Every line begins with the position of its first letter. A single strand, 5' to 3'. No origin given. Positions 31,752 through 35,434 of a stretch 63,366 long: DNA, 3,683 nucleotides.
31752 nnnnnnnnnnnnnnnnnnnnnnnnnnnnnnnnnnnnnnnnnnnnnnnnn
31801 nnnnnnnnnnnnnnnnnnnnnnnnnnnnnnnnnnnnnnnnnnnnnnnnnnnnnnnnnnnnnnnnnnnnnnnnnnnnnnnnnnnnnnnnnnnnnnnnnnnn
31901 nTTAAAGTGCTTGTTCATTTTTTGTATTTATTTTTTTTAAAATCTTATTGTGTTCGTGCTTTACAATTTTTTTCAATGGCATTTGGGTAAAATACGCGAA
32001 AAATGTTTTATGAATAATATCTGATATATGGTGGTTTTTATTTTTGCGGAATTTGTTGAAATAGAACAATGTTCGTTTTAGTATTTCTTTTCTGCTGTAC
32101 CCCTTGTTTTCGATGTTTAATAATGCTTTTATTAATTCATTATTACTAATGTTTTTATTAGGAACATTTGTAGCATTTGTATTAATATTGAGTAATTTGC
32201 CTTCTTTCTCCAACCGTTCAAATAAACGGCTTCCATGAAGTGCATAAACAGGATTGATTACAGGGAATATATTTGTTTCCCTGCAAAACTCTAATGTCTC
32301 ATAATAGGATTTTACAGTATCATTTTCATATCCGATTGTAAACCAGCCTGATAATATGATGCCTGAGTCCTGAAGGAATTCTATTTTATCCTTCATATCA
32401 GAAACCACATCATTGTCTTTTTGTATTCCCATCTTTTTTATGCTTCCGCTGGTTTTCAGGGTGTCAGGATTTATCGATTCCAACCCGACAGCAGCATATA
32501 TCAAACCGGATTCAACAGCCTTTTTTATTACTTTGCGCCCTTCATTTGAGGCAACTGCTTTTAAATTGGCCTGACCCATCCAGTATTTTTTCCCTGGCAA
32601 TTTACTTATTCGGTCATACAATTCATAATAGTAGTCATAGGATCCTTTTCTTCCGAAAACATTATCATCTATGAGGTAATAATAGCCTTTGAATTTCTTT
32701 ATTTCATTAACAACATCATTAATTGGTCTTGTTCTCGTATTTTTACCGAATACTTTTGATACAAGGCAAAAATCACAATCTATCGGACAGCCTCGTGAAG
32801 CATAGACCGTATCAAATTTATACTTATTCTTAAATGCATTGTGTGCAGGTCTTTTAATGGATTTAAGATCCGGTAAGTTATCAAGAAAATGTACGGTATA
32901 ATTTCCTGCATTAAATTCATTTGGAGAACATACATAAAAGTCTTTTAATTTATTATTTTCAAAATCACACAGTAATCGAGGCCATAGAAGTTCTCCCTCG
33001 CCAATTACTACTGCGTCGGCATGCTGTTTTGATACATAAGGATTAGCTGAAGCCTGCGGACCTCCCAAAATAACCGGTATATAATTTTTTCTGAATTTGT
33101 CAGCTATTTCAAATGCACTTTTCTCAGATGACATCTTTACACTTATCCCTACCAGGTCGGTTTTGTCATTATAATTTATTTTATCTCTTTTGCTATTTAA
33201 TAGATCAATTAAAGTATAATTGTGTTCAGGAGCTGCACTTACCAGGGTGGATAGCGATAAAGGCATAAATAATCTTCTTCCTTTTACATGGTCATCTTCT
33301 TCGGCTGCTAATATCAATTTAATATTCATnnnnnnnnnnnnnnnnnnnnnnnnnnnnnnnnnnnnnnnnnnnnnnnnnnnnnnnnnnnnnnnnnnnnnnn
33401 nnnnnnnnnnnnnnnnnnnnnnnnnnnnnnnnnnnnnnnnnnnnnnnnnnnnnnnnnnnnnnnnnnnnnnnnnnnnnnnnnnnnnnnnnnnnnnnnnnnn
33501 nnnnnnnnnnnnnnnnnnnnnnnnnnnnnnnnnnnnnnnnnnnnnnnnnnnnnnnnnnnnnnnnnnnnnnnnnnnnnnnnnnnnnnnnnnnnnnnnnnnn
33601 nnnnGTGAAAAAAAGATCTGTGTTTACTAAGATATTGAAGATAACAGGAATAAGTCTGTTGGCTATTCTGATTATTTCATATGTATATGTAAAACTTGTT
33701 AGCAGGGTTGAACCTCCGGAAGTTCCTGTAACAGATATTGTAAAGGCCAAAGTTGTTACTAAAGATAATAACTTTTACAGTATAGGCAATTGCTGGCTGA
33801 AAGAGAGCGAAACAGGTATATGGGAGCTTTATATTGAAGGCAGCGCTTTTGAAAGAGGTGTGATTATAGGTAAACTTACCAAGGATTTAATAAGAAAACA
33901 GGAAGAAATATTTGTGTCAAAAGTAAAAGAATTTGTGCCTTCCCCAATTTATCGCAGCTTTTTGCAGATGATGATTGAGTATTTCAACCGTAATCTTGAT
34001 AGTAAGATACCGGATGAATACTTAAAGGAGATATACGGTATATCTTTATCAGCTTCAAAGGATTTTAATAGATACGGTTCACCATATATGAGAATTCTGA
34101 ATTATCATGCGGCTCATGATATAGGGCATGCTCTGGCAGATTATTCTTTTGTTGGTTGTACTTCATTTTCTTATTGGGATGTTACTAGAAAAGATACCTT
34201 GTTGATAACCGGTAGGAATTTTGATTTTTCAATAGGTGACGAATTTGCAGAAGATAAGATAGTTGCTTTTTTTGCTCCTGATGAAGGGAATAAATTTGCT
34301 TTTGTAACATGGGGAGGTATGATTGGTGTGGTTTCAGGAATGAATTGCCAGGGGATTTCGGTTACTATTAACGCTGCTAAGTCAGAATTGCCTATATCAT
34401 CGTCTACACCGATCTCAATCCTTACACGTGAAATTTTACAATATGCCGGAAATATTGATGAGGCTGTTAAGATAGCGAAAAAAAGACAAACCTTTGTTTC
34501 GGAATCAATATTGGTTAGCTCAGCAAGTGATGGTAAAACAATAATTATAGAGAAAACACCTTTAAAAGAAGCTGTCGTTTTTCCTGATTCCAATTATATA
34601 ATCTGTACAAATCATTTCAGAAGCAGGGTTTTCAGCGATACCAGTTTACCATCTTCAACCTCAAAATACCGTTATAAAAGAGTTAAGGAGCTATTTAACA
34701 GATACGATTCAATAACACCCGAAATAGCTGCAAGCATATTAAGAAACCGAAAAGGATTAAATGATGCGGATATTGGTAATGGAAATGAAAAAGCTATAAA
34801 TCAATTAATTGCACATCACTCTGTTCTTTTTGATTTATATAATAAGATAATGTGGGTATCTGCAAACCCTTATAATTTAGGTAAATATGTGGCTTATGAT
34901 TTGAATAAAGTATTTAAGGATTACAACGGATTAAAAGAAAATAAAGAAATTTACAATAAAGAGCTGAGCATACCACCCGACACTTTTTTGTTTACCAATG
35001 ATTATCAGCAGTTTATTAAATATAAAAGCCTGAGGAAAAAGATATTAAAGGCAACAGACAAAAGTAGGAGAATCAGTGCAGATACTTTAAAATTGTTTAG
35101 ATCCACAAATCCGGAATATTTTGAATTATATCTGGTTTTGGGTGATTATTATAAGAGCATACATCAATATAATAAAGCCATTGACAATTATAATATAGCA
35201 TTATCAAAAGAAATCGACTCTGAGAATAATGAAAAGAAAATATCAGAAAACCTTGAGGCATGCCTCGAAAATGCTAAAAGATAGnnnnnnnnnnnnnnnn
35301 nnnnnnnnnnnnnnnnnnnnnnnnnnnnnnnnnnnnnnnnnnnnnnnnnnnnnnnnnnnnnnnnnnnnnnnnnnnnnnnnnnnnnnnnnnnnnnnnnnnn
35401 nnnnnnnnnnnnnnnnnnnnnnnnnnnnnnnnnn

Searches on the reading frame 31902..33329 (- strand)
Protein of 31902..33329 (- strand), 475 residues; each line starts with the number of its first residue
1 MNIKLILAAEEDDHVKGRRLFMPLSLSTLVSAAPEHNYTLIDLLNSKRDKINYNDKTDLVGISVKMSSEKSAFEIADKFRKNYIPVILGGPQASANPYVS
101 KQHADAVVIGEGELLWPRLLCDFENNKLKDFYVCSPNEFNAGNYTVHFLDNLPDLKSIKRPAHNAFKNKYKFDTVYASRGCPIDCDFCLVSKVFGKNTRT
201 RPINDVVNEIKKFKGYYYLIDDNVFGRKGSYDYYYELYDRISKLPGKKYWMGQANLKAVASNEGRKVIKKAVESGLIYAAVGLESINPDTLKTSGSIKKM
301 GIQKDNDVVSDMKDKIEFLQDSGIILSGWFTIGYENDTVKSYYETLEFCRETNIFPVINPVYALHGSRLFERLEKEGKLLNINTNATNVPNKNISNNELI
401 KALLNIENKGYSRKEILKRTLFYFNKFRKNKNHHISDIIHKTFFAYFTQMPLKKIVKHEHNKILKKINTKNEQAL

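Call 3: search_protein_families(library=pfam, proteins=[window:31902-33329:-], max_evalue=0.01)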
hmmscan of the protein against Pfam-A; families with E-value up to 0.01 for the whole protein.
window:31902-33329:- (475 aa): 4 families
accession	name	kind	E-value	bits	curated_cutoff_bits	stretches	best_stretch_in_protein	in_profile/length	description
PF04055.27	Radical_SAM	-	3.5e-09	37.5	29.5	1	177-347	3-164/166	Radical SAM superfamily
PF19864.5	Radical_SAM_N2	-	7e-05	22.7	29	1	74-126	76-128/151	Radical SAM proteins, N-terminal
PF13282.11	DUF4070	-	8.9e-05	23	22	1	368-471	2-114/144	Domain of unknown function (DUF4070)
PF02310.24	B12-binding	-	0.00066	19.9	32.1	1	56-114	51-115/121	B12 binding domain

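Call 4: search_protein_families(library=ncbifam, proteins=[window:31902-33329:-], max_evalue=0.01)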
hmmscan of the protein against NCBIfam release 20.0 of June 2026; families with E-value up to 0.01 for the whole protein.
window:31902-33329:- (475 aa): 19 families
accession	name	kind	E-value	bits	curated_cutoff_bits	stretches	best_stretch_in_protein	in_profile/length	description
TIGR04013.1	B12_SAM_MJ_1487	hypoth_equivalog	1.9e-19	69.8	251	1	25-213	12-192/382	TIGR04013 family B12-binding domain/radical SAM domain-containing protein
NF038361.1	rSAM_Sden_1168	equivalog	9.8e-17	60.7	575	1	174-436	284-539/560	Sden_1168 family B12-binding radical SAM P-methyltransferase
TIGR04014.1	B12_SAM_MJ_0865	equivalog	1.1e-16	60.7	360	1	71-354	56-338/434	methyl-coenzyme M reductase glutamine C-methyltransferase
TIGR03471.1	HpnJ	equivalog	3.9e-14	52.4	577.6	1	169-444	194-448/472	hopanoid biosynthesis associated radical SAM protein HpnJ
TIGR04072.2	rSAM_ladder_B12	equivalog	4e-13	48.8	360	1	71-293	85-299/443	lipid biosynthesis B12-binding/radical SAM protein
TIGR04367.1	HpnR_B12_rSAM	equivalog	3.4e-10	39.1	650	1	35-293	36-303/490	hopanoid C-3 methylase HpnR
TIGR02026.1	BchE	equivalog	8.7e-09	34.7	481.35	1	176-456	198-473/497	magnesium-protoporphyrin IX monomethyl ester anaerobic oxidative cyclase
TIGR04295.1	B12_rSAM_oligo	hypoth_equivalog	7.3e-08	31.5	400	1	87-223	105-254/422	TIGR04295 family B12-binding domain-containing radical SAM protein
NF050148.1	rSAM_ApyD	equivalog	2.3e-07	29.6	750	1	55-219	73-246/645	RiPP biosynthesis radical SAM protein ApyD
NF045585.1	rSAM_slr0320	equivalog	4e-07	28.9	775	1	106-242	164-309/511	photosystem II high light acclimation radical SAM protein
TIGR04385.1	B12_rSAM_cofa1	equivalog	5.2e-05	22.6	450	1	156-217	178-240/438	B12 lower ligand biosynthesis radical SAM protein BzaD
TIGR01125.1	TIGR01125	equivalog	0.00013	21.1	356.95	1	173-354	138-318/432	30S ribosomal protein S12 methylthiotransferase RimO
NF040546.1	rSAM_CUAEP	equivalog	0.00013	20.8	500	0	39-212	31-211/468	CUAEP/CCAEP-tail radical SAM (seleno)protein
NF033712.0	B12_rSAM_KedN5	subfamily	0.00027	19.3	700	1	50-213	56-236/624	KedN5 family methylcobalamin-dependent radical SAM C-methyltransferase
NF033070.1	rSAM_AprD4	equivalog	0.003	16.5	500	1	172-351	196-365/456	AprD4 family radical SAM diol-dehydratase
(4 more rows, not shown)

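Call 39: search_solved_structures(query=window:31905-33329:-, max_evalue=0.01)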
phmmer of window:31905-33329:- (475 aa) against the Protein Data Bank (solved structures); distinct sequences matched with E-value up to 0.01: 2.
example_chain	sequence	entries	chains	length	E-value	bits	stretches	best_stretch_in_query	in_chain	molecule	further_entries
9ccb_A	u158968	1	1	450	1.6e-08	37.5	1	173-352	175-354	Radical SAM core domain-containing protein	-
9n1b_A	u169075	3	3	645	0.00082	22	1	80-298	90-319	Radical SAM protein | Radical SAM enzyme CysS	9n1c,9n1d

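Call 45: find_homologous_proteins(query=window:31905-33329:-, max_evalue=0.00001)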
Query window:31905-33329:- (475 aa): 374 proteins with E <= 0.00001 among 8000 candidates; the best 120 are listed.
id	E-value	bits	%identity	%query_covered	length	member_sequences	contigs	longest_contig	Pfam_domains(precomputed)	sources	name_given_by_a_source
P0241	0.0e+0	1078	100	100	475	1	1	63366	PF04055.28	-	-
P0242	2.1e-182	626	57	99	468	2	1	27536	PF04055.28,PF02310.25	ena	-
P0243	4.0e-172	592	56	98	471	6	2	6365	PF04055.28,PF02310.25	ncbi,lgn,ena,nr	ncbi:MAG: B12-binding domain-containing radical SAM protein [Bacteroidales bacterium]|nr:B12-binding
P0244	3.0e-171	589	55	98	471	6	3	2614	PF04055.28,PF02310.25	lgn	-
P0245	1.0e-170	587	55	99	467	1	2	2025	PF04055.28,PF02310.25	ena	-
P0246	2.8e-170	586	56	99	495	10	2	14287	PF04055.28,PF02310.25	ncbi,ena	-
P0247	5.7e-170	585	54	99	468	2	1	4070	PF04055.28,PF02310.25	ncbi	-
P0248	9.2e-170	584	56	98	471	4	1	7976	PF04055.28,PF02310.25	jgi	-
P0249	1.2e-169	584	55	98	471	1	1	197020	PF04055.28,PF13282.12,PF02310.25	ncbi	ncbi:MAG: radical SAM protein [Bacteroidales bacterium]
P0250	1.4e-169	583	55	99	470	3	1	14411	PF04055.28,PF02310.25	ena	-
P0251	5.6e-169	581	54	99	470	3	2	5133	PF04055.28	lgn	-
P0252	7.1e-169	581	55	99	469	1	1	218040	PF04055.28,PF13282.12,PF02310.25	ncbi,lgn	-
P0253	8.6e-169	581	54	99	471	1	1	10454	PF04055.28,PF02310.25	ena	-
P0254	1.3e-168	580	55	99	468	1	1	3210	PF04055.28,PF02310.25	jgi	jgi:radical SAM superfamily enzyme YgiQ (UPF0313 family)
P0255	2.5e-168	579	54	99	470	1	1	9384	PF04055.28,PF02310.25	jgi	jgi:radical SAM superfamily enzyme YgiQ (UPF0313 family)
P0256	3.9e-168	579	54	99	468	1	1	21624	PF04055.28,PF02310.25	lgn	-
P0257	7.6e-168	578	55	98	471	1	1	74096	PF04055.28,PF02310.25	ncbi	-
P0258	7.0e-167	574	54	99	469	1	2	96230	PF04055.28,PF02310.25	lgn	-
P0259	8.2e-167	574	54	98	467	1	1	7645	PF04055.28,PF02310.25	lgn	-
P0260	1.2e-166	574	54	100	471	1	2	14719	PF04055.28,PF19864.6,PF02310.25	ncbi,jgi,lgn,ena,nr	ncbi:MAG: hypothetical protein B6D61_12570 [Bacteroidetes bacterium 4484_249]|nr:MAG: hypothetical p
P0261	1.4e-166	574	54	99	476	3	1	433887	PF04055.28,PF02310.25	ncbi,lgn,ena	-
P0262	7.8e-166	571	54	99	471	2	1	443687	PF04055.28,PF02310.25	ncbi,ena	-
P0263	1.4e-164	567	53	99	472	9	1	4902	PF04055.28,PF02310.25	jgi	jgi:radical SAM superfamily enzyme YgiQ (UPF0313 family)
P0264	3.4e-164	566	52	100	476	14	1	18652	PF04055.28,PF02310.25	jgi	-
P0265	1.7e-163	563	54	95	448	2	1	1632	PF04055.28,PF02310.25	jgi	-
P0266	2.6e-163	563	53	98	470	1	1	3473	PF04055.28,PF02310.25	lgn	-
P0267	3.3e-163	562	52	100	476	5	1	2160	PF04055.28,PF02310.25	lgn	-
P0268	2.1e-162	560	53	98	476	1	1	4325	PF04055.28,PF02310.25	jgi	jgi:radical SAM superfamily enzyme YgiQ (UPF0313 family)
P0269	2.8e-162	559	53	96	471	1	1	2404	PF04055.28,PF02310.25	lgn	-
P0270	6.0e-162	558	53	98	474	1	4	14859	PF04055.28,PF19864.6,PF02310.25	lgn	-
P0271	1.2e-161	557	52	98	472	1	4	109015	PF04055.28,PF02310.25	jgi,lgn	jgi:radical SAM superfamily enzyme YgiQ (UPF0313 family)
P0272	1.8e-161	557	52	98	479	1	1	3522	PF04055.28,PF02310.25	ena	-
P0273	1.2e-160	554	54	97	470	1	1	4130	PF04055.28,PF02310.25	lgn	-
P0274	3.6e-160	552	53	99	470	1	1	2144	PF04055.28,PF02310.25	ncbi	-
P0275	4.0e-160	552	53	99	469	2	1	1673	PF04055.28,PF02310.25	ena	-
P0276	9.2e-160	551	53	99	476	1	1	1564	PF04055.28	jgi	jgi:radical SAM superfamily enzyme YgiQ (UPF0313 family)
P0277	2.2e-159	550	53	98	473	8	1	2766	PF04055.28,PF02310.25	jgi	-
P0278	6.5e-159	548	53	98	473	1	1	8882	PF04055.28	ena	-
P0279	1.0e-158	548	53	99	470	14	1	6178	PF04055.28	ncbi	-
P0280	1.2e-158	547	54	99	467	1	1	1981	PF04055.28,PF02310.25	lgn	-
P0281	1.8e-158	547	53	97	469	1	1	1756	PF04055.28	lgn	-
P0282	7.5e-158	545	53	95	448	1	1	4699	PF04055.28,PF02310.25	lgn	-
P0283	6.8e-157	542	51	99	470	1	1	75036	PF04055.28,PF02310.25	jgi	-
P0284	9.5e-157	541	52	96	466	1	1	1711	PF04055.28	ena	-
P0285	1.4e-156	540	52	98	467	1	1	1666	PF04055.28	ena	-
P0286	1.6e-156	540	52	98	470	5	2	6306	PF04055.28,PF02310.25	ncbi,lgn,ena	-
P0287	1.6e-156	540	54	95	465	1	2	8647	PF04055.28,PF02310.25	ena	-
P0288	1.9e-156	540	52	98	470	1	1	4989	PF04055.28,PF02310.25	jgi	jgi:radical SAM superfamily enzyme YgiQ (UPF0313 family)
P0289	1.9e-156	540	52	97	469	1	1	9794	PF04055.28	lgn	-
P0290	2.5e-156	540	51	98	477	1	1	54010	PF04055.28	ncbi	-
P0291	3.4e-156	539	52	99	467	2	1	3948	PF04055.28,PF02310.25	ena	-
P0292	3.9e-156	539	50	99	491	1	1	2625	PF04055.28,PF02310.25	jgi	jgi:radical SAM superfamily enzyme YgiQ (UPF0313 family)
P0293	7.1e-156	538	52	98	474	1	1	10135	PF04055.28,PF02310.25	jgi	jgi:radical SAM superfamily enzyme YgiQ (UPF0313 family)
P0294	6.3e-155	535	52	93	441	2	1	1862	PF04055.28,PF19864.6,PF02310.25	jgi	jgi:radical SAM superfamily enzyme YgiQ (UPF0313 family)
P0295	9.2e-155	535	51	98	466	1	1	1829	PF04055.28,PF02310.25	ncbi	-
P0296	1.3e-154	534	51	99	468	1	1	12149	PF04055.28,PF02310.25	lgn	-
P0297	1.6e-154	534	50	99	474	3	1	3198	PF04055.28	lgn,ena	-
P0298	3.9e-154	532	52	99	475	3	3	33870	PF04055.28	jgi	jgi:radical SAM superfamily enzyme YgiQ (UPF0313 family)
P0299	4.7e-154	532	54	95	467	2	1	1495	PF04055.28,PF13282.12,PF02310.25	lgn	-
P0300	5.0e-154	532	51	99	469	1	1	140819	PF04055.28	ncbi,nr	ncbi:MAG: radical SAM protein [Bacteroidales bacterium]|nr:radical SAM protein [Bacteroidales bacter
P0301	2.1e-153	530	50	99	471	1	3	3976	PF04055.28,PF02310.25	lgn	-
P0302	3.1e-153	529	51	96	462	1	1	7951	PF04055.28,PF02310.25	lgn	-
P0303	3.9e-153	529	52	98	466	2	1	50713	PF04055.28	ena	-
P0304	1.1e-152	528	51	98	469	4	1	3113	PF04055.28,PF02310.25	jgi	jgi:radical SAM superfamily enzyme YgiQ (UPF0313 family)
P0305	1.4e-152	527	54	96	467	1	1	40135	PF04055.28,PF13282.12,PF02310.25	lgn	-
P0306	3.4e-152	526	51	99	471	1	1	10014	PF04055.28,PF02310.25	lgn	-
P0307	4.8e-152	526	51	99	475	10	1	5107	PF04055.28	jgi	jgi:radical SAM superfamily enzyme YgiQ (UPF0313 family)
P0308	1.7e-151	524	52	94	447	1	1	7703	PF04055.28,PF02310.25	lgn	-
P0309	2.3e-151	523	49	99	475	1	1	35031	PF04055.28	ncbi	-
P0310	5.8e-151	522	49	99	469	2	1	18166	PF04055.28,PF02310.25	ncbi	-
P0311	9.7e-151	521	51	94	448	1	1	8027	PF04055.28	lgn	-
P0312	1.4e-150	521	50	99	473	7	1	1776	PF04055.28,PF02310.25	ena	-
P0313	2.1e-150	520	49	97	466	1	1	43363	PF04055.28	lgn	-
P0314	2.2e-150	520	53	95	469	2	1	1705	PF04055.28,PF02310.25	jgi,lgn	-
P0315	4.1e-150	519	51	99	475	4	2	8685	PF04055.28,PF02310.25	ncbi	-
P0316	3.5e-149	516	50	98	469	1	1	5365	PF04055.28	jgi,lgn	-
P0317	5.1e-149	516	52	97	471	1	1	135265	PF04055.28,PF02310.25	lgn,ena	-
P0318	6.6e-149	515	48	98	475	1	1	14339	PF04055.28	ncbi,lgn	-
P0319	8.0e-149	515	50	98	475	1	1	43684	PF04055.28,PF02310.25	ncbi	-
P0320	1.4e-148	514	52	93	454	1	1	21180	PF04055.28,PF02310.25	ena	-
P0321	2.7e-148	513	50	100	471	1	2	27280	PF04055.28,PF02310.25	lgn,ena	-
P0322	1.1e-147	511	51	96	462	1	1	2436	PF04055.28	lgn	-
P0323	1.2e-147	511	49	97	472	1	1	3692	PF04055.28,PF13282.12,PF02310.25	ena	-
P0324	1.9e-147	510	51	96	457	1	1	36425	PF04055.28,PF02310.25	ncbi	-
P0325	3.1e-147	510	53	96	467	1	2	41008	PF04055.28,PF02310.25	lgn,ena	-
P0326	4.3e-147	509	50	95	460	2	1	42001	PF04055.28,PF02310.25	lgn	-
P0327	5.5e-147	509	52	93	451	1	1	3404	PF04055.28,PF02310.25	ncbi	-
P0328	9.8e-147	508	49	99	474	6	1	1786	PF04055.28,PF02310.25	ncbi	-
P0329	1.3e-146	508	50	97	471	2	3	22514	PF04055.28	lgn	-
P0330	2.1e-146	507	51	97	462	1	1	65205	PF04055.28,PF02310.25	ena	-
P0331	3.3e-146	506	50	97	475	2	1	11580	PF04055.28,PF02310.25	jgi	-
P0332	4.7e-146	506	50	97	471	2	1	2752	PF04055.28,PF02310.25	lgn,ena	-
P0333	8.4e-146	505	51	96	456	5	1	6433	PF04055.28,PF02310.25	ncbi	-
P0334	1.0e-145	505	51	96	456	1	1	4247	PF04055.28,PF02310.25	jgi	jgi:radical SAM superfamily enzyme YgiQ (UPF0313 family)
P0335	2.8e-145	503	53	91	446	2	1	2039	PF04055.28,PF02310.25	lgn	-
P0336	3.9e-145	503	52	96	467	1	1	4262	PF04055.28,PF02310.25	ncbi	-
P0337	8.7e-145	502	51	95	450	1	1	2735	PF04055.28,PF02310.25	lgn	-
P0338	1.0e-144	501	52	96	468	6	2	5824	PF04055.28,PF02310.25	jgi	-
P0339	1.4e-144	501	48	97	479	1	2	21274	PF04055.28,PF02310.25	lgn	-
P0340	1.4e-144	501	51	96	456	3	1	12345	PF04055.28,PF02310.25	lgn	-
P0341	2.6e-144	500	51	91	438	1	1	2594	PF04055.28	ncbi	ncbi:MAG: radical SAM protein, partial [Pseudomonadota bacterium]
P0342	3.3e-144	500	52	96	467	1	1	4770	PF04055.28,PF02310.25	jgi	-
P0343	1.3e-143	498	51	98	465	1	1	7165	PF04055.28,PF13282.12,PF02310.25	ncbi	-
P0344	2.6e-143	497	50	98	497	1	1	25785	PF04055.28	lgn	-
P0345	3.0e-143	497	50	96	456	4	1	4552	PF04055.28,PF02310.25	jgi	jgi:radical SAM superfamily enzyme YgiQ (UPF0313 family)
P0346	3.4e-143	496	50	97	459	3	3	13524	PF04055.28,PF02310.25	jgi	jgi:radical SAM superfamily enzyme YgiQ (UPF0313 family)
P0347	5.8e-143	496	49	98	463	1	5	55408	PF04055.28,PF02310.25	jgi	jgi:radical SAM superfamily enzyme YgiQ (UPF0313 family)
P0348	2.2e-142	494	50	96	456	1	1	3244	PF04055.28,PF02310.25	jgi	jgi:radical SAM superfamily enzyme YgiQ (UPF0313 family)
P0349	4.6e-142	493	50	96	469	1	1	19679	PF04055.28,PF19864.6,PF02310.25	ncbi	-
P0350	4.9e-142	493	50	96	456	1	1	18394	PF04055.28,PF02310.25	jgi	jgi:radical SAM superfamily enzyme YgiQ (UPF0313 family)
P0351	5.3e-142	492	50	96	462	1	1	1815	PF04055.28,PF02310.25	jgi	jgi:radical SAM superfamily enzyme YgiQ (UPF0313 family)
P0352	7.5e-142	492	47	99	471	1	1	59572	PF04055.28,PF02310.25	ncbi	-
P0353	2.3e-141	490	50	95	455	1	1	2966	PF04055.28,PF02310.25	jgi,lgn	jgi:radical SAM superfamily enzyme YgiQ (UPF0313 family)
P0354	3.2e-141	490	50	96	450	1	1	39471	PF04055.28,PF02310.25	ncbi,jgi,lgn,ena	-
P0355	6.7e-141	489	50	96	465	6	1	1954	PF04055.28,PF02310.25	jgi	jgi:radical SAM superfamily enzyme YgiQ (UPF0313 family)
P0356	1.2e-140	488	50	96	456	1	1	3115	PF04055.28,PF02310.25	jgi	jgi:radical SAM superfamily enzyme YgiQ (UPF0313 family)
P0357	1.9e-140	487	50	96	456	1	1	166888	PF04055.28,PF02310.25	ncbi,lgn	-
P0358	2.0e-140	487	50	96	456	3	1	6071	PF04055.28,PF02310.25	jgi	-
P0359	3.4e-140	487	49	96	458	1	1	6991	PF04055.28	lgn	-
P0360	6.0e-140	486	51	96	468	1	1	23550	PF04055.28,PF02310.25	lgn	-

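Call 48: find_encoding_contigs(protein=P0252, flank=10000, max_places=1)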
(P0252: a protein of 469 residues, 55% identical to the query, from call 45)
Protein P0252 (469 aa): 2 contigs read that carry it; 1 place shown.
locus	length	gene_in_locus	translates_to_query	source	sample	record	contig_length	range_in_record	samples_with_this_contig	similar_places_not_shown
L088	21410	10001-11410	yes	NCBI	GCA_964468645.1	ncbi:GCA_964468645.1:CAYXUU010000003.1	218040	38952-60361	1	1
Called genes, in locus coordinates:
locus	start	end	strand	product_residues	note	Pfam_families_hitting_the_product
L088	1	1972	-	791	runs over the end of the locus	PF13620:CarboxypepD_reg, PF13715:CarbopepD_reg_2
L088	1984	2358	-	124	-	-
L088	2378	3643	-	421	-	PF02310:B12-binding, PF04055:Radical_SAM (weak)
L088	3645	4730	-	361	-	PF00685:Sulfotransfer_1, PF13469:Sulfotransfer_3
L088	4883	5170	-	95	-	PF00550:PP-binding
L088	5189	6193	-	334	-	PF14399:BtrH_N, PF16169:DUF4872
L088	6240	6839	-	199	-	-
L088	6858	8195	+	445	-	PF02310:B12-binding, PF04055:Radical_SAM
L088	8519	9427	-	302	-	PF00698:Acyl_transf_1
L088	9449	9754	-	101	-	PF00550:PP-binding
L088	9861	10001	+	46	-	-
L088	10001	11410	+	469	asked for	PF02310:B12-binding, PF04055:Radical_SAM, PF13282:DUF4070 (weak)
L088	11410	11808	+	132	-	PF20791:Acyl-ACP_TE_C (weak), PF13279:4HBT_2, PF03061:4HBT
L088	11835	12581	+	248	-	PF00378:ECH_1, PF16113:ECH_2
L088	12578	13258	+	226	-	PF00378:ECH_1, PF16113:ECH_2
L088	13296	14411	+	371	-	PF00109:ketoacyl-synt (faint), PF08545:ACP_syn_III (weak)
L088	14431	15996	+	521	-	PF02310:B12-binding (weak), PF04055:Radical_SAM, PF13282:DUF4070 (weak)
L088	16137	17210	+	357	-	PF02737:3HCDH_N, PF00725:3HCDH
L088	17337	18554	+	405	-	PF00109:ketoacyl-synt, PF00108:Thiolase_N (faint), PF02801:Ketoacyl-synt_C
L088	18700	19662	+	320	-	-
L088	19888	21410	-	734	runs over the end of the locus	PF14339:DUF4394 (faint), PF14517:Tachylectin (faint), PF21959:DUF6923 (weak)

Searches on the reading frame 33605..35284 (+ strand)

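Call 7: search_protein_families(library=pfam, proteins=[window:33605-35284:+], max_evalue=0.001)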
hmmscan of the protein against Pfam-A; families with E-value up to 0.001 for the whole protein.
window:33605-35284:+ (559 aa): 1 family
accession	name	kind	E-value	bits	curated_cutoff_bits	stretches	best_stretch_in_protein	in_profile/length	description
PF03417.21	AAT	-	8.5e-21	75.1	23.2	1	195-388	3-190/225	Acyl-coenzyme A:6-aminopenicillanic acid acyl-transferase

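Call 30: search_protein_families(library=ncbifam, proteins=[window:33605-35284:+], max_evalue=1e-10)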
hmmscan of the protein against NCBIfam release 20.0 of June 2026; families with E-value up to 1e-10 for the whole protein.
window:33605-35284:+ (559 aa): 1 family
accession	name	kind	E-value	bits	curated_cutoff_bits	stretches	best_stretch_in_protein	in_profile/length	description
NF040521.1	C45_proenzyme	subfamily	7e-61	206.3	85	1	78-414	1-311/313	C45 family autoproteolytic acyltransferase/hydrolase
